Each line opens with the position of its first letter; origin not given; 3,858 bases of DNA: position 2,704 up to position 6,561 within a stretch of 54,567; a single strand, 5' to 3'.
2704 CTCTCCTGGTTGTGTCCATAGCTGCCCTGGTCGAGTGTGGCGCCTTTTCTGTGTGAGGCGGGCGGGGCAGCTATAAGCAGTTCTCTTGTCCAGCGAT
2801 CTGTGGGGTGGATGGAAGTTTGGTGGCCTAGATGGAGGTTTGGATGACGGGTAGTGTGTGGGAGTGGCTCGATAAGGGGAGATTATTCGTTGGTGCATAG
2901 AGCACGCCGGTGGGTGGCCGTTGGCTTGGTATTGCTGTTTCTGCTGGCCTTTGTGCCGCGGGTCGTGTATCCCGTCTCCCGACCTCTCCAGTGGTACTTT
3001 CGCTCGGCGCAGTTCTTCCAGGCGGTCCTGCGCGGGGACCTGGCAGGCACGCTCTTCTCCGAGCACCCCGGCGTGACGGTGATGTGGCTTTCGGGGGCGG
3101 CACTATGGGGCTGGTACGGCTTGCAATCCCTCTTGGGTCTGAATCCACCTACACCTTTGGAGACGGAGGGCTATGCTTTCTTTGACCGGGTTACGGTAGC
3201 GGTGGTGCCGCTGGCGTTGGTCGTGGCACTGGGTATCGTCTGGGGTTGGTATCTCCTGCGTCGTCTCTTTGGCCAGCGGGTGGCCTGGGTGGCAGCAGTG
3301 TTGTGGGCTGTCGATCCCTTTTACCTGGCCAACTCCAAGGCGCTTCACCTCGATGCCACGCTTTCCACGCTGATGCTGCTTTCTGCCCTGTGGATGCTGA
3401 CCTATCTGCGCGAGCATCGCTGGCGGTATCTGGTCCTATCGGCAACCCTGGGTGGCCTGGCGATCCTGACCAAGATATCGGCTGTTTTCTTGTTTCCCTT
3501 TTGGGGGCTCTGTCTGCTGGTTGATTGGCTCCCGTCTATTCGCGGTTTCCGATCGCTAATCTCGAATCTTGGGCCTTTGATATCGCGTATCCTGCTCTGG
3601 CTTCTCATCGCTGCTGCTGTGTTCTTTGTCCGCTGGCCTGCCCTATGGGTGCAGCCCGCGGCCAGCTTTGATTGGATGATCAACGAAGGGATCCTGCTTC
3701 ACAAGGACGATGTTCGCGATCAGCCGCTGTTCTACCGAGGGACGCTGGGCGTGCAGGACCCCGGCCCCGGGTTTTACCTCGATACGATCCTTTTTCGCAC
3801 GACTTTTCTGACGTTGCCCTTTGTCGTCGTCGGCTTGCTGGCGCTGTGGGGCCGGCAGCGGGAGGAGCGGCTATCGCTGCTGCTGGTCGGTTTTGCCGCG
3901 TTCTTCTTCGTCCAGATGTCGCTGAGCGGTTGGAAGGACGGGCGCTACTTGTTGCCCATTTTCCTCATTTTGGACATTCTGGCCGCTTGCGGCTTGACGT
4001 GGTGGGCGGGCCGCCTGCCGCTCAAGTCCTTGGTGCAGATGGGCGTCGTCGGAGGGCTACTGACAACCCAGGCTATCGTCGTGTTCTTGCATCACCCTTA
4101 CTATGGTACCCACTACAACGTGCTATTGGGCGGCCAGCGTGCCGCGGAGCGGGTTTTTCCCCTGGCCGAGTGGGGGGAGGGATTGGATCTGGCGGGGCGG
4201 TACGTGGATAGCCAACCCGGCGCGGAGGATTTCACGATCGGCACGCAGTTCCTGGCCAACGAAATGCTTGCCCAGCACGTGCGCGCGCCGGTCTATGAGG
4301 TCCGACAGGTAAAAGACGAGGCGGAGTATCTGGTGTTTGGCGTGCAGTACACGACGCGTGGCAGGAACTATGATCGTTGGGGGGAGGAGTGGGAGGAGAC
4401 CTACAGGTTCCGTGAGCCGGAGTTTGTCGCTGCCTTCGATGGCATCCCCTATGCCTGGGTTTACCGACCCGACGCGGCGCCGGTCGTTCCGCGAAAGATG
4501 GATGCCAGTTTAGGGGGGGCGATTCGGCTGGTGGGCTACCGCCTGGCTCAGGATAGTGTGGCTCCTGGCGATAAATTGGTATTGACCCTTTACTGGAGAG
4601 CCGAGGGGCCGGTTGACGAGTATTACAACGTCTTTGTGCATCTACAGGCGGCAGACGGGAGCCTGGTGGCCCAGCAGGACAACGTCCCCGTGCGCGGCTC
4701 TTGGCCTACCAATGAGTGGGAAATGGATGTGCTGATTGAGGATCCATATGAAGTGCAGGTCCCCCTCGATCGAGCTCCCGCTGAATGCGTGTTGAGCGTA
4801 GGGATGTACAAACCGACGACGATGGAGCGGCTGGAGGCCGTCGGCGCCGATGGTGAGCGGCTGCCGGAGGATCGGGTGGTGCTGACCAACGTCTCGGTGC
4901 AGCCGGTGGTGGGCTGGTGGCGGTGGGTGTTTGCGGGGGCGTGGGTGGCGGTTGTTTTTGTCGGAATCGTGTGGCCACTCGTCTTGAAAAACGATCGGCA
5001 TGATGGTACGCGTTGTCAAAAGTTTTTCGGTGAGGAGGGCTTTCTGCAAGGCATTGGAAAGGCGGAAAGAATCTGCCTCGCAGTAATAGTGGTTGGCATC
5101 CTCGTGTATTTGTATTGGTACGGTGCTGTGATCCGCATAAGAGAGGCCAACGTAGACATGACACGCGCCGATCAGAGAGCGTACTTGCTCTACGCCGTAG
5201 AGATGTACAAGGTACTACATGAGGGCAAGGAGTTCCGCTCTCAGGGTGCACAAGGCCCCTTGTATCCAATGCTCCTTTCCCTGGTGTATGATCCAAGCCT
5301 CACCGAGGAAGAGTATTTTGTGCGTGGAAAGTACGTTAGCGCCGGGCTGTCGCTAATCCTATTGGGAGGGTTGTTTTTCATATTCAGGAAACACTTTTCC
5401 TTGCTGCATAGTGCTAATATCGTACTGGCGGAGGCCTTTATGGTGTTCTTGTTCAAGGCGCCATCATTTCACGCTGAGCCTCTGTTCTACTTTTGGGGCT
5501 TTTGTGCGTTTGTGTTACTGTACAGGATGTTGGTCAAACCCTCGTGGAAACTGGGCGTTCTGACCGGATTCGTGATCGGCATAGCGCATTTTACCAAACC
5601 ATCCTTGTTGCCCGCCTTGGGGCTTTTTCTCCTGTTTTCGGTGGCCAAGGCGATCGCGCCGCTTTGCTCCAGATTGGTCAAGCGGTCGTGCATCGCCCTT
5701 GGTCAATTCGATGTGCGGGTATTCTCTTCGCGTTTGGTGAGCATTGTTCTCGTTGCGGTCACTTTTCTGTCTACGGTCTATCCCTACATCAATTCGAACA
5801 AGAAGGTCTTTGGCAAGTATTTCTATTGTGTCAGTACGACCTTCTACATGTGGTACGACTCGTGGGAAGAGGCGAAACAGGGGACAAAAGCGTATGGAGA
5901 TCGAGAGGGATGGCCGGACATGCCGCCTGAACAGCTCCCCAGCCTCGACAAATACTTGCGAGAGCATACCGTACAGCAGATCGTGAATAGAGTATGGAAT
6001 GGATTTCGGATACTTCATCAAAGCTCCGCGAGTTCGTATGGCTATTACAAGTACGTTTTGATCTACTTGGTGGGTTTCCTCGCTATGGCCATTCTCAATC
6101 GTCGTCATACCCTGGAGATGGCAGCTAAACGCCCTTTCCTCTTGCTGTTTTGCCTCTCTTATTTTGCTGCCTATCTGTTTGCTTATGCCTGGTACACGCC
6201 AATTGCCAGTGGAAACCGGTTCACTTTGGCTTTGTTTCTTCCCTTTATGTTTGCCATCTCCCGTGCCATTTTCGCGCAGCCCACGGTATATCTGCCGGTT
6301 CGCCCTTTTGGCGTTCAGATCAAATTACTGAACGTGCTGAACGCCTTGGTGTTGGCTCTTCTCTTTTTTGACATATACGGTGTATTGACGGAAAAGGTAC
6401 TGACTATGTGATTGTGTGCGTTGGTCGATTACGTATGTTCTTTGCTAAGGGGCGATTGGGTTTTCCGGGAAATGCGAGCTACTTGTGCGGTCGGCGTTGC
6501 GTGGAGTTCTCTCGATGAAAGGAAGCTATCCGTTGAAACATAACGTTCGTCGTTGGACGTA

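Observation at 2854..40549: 36-kb co-directional array of 13 GT-C-type membrane glycosyltransferase paralogues (14 GT-C modules), closed by a Wzy_C protein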

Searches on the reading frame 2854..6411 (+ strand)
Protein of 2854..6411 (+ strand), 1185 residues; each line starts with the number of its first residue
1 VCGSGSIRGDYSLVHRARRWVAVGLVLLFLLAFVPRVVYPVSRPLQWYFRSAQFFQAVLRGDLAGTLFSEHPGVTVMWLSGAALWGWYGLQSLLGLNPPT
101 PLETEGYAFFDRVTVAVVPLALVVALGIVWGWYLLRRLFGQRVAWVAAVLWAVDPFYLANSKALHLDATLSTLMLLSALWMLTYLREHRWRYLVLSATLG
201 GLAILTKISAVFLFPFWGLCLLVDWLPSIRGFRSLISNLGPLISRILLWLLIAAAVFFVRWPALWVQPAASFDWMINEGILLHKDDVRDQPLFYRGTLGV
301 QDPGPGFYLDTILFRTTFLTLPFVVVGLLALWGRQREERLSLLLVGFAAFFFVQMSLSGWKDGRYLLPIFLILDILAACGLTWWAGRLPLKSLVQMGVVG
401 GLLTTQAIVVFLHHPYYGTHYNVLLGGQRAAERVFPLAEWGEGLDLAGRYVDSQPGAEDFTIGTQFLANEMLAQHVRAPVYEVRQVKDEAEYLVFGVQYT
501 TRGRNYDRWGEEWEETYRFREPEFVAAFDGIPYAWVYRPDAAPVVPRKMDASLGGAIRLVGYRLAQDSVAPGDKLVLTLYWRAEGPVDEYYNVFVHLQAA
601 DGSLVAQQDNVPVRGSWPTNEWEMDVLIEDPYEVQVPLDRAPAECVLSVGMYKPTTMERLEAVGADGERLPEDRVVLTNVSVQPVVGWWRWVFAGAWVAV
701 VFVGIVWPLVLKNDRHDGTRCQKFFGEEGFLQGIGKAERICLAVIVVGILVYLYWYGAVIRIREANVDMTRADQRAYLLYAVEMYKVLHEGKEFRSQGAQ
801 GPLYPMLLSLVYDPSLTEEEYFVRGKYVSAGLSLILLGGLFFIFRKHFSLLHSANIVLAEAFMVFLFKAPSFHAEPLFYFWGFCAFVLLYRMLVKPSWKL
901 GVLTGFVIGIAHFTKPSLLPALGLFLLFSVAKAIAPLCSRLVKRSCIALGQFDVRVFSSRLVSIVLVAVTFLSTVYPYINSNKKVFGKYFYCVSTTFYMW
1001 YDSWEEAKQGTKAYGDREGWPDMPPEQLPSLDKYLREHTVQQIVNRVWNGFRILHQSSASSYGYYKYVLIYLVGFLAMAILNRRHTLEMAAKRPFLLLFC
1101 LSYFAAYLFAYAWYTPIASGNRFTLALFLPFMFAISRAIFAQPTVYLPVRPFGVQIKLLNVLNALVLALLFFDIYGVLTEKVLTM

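Call 4: search_protein_families(library=pfam, proteins=[window:2854-6411:+], max_evalue=0.01)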
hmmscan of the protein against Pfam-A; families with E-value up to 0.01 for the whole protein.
window:2854-6411:+ (1185 aa): 2 families
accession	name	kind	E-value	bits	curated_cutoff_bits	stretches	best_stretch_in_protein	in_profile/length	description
PF13231.12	PMT_2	-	1.8e-12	48.2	26.1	1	114-224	22-132/160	Dolichyl-phosphate-mannose-protein mannosyltransferase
PF02366.24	PMT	-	5.5e-05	23.3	22.7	1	41-258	15-234/245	Dolichyl-phosphate-mannose-protein mannosyltransferase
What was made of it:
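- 2854..6411 (+): Fusion gene. Type A GT-C (about aa 1-715: membrane domain, one CTD, one TM anchor) joined in frame to an 'E' GT-C module (about aa 716-1185). PMT_2 48 bits (call 4).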

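Call 6: search_protein_families(library=ncbifam, proteins=[window:2854-6411:+], max_evalue=1)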
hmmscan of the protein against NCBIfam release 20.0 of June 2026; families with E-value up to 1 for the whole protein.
window:2854-6411:+ (1185 aa): 1 family
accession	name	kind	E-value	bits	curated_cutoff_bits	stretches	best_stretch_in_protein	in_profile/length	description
TIGR03663.1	TIGR03663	subfamily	1.5e-05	24.2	126.25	1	129-273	85-235/435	flippase activity-associated protein Agl23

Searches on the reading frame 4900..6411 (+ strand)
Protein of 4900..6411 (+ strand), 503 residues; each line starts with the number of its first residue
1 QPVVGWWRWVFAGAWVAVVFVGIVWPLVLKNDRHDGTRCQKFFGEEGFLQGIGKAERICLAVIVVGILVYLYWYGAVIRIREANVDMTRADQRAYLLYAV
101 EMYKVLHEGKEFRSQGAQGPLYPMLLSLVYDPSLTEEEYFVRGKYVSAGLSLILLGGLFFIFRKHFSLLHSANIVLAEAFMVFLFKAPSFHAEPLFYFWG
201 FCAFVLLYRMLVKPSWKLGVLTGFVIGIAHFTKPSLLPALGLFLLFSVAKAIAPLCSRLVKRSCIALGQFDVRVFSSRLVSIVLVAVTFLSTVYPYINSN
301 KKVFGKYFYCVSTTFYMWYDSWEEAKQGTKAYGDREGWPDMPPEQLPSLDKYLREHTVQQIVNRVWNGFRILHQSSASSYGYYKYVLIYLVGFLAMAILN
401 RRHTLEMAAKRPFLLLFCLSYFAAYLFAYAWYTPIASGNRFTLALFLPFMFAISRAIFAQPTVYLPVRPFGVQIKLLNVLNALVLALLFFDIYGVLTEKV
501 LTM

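Call 22: search_protein_families(library=pfam, proteins=[window:4900-6411:+], max_evalue=0.01)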
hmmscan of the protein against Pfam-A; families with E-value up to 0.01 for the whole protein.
window:4900-6411:+ (503 aa): 0 families

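Call 25: find_homologous_proteins(query=window:4930-6411:+, max_evalue=0.001)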
Query window:4930-6411:+ (493 aa): 117 proteins with E <= 0.001 among 8000 candidates.
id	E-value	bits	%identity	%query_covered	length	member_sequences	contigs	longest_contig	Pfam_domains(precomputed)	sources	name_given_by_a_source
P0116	8.8e-202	689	67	92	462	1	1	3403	-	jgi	jgi:hypothetical protein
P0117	2.5e-198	678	65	92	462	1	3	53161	-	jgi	jgi:hypothetical protein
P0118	1.6e-192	659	66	92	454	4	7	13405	-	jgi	jgi:hypothetical protein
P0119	4.9e-188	644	62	92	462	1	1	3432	-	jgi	jgi:hypothetical protein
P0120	9.3e-166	571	56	95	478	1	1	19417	-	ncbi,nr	ncbi:MAG: hypothetical protein JXA14_15800 [Anaerolineae bacterium]|nr:hypothetical protein [Anaerol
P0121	5.1e-165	568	57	92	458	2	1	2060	-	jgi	jgi:4-amino-4-deoxy-L-arabinose transferase-like glycosyltransferase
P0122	1.8e-156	540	54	92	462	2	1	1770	-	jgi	jgi:hypothetical protein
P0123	8.6e-156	538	54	91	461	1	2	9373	-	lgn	-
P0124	1.1e-153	531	54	92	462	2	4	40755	-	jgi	jgi:hypothetical protein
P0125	2.6e-144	500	51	92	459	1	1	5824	-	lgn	-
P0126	9.1e-144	498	62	76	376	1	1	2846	-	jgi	jgi:hypothetical protein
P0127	2.4e-142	493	51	91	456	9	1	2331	-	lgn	-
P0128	3.9e-140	486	51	88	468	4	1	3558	-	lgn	-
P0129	1.5e-138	481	51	90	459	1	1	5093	-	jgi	jgi:hypothetical protein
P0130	1.2e-134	468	52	85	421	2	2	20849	-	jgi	jgi:hypothetical protein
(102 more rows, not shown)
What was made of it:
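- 2854..6411 (+): The E part is a stand-alone family of about 455 aa elsewhere (call 25).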

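Call 57: search_solved_structures(query=A7, max_evalue=1)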
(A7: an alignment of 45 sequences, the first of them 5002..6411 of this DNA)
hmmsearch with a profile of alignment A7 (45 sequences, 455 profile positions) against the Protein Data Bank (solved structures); distinct sequences matched with E-value up to 1: 0.

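Call 67: predict_structure(alignment_id=A7)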
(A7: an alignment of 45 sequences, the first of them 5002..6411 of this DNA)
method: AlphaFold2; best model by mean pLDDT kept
length: 469 residues; sequences in the alignment: 45
mean_pLDDT: 92.9   pTM: 0.92
mean pLDDT of the five models: 92.9, 91.7, 91.1, 91.0, 88.8
residues with pLDDT >= 90: 397; 70-90: 49; 50-70: 10; < 50: 13
segments of 3 or more residues with pLDDT < 50: 1-11
pLDDT, mean of each block of 10 residues (from residue 1): 45 67 95 98 96 92 96 91 91 97 98 98 98 97 97 95 98 98 98 96 96 96 78 77 97 98 92 89 95 93 90 95 97 96 92 98 97 97 98 96 90 98 96 87 96 97 91
secondary structure, 60 per line:
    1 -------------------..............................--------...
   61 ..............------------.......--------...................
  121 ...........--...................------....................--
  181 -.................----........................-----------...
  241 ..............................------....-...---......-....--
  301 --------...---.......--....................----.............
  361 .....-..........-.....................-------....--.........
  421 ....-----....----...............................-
elements in order: H20-49 H58-74 H87-93 H102-131 H134-152 H159-178 H182-198 H203-226 H238-270 H277-280 H288-293 H295-298 H315-321 H324-343 H348-365 H367-376 H378-398 H406-409 H412-424 E430-433 E438-441 H442-468

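Call 70: fold_search(model_id=the predicted structure, library=pdb)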
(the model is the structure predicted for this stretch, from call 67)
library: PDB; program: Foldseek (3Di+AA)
matches with E <= 10: 128; with E <= 0.001: 1
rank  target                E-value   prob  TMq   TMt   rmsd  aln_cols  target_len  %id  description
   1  6p25_B                2.7e-04  1.00  0.38  0.27   4.8       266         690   15  Structure of S. cerevisiae protein O-mannosyltransferase Pmt1-Pmt2 complex bound to the sugar donor and a peptide acce (released 2019-07-10)
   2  9i5k_A                1.3e-03  1.00  0.48  0.46   9.9       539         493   13  Structure of the Chaetomium thermophilum Pmt4 homodimer (C2 symmetry) (released 2025-12-24)
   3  8if8_B                1.4e-03  1.00  0.36  0.29  14.6       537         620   14  Arabinosyltransferase AftA (released 2023-05-31)
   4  6ftg_5                2.0e-03  1.00  0.45  0.35  15.2       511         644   12  Subtomogram average of OST-containing ribosome-translocon complexes from canine rough microsomal membranes (released 2018-03-21)
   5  9e61_A                4.2e-03  1.00  0.34  0.24   5.9       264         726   16  Cryo-EM structure of Saccharomyces cerevisiae Pmt4 apo form (released 2025-10-15)
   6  9e61_B                4.6e-03  1.00  0.37  0.25   4.7       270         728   12  Cryo-EM structure of Saccharomyces cerevisiae Pmt4 apo form (released 2025-10-15)
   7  9e6i_B                4.6e-03  1.00  0.37  0.25   4.8       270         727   12  Cryo-EM structure of Saccharomyces cerevisiae Pmt4-Ccw5 complex (released 2025-10-15)
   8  8if8_C                7.8e-03  0.99  0.34  0.28  15.9       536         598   13  Arabinosyltransferase AftA (released 2023-05-31)
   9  9i5l_A                8.5e-03  1.00  0.35  0.25   6.8       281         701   16  Structure of the Chaetomium thermophilum Pmt4 homodimer (C1 symmetry) (released 2025-12-24)
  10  8pn9_A                1.1e-02  1.00  0.49  0.37  14.2       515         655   11  Structure of human oligosaccharyltransferase OST-A complex bound to NGI-1 (released 2024-05-08)
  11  7bvc_B                1.2e-02  0.97  0.28  0.17  17.0       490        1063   13  Cryo-EM structure of Mycobacterium smegmatis arabinosyltransferase EmbA-EmbB-AcpM2 in complex with ethambutol (released 2020-04-29)
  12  8b6l_I                1.8e-02  1.00  0.47  0.34  14.2       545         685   10  Subtomogram average of the human Sec61-TRAP-OSTA-translocon (released 2022-12-07)
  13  5ezm                  2.5e-02  0.99  0.34  0.30  16.4       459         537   13  Crystal Structure of ArnT from Cupriavidus metallidurans in the apo state (released 2016-02-17)
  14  6gxc_A                2.8e-02  0.99  0.41  0.30  11.0       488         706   14  Bacterial oligosaccharyltransferase PglB in complex with an inhibitory peptide and a reactive lipid-linked oligosaccha (released 2018-11-14)
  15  6s7t_A                4.9e-02  1.00  0.46  0.33  14.1       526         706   10  Cryo-EM structure of human oligosaccharyltransferase complex OST-B (released 2019-12-18)
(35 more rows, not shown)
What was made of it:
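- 2854..6411 (+): AF2 pLDDT 92.9; Foldseek hits are Pmt1/2, Pmt4, AftA, STT3 and ArnT (calls 67, 70).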
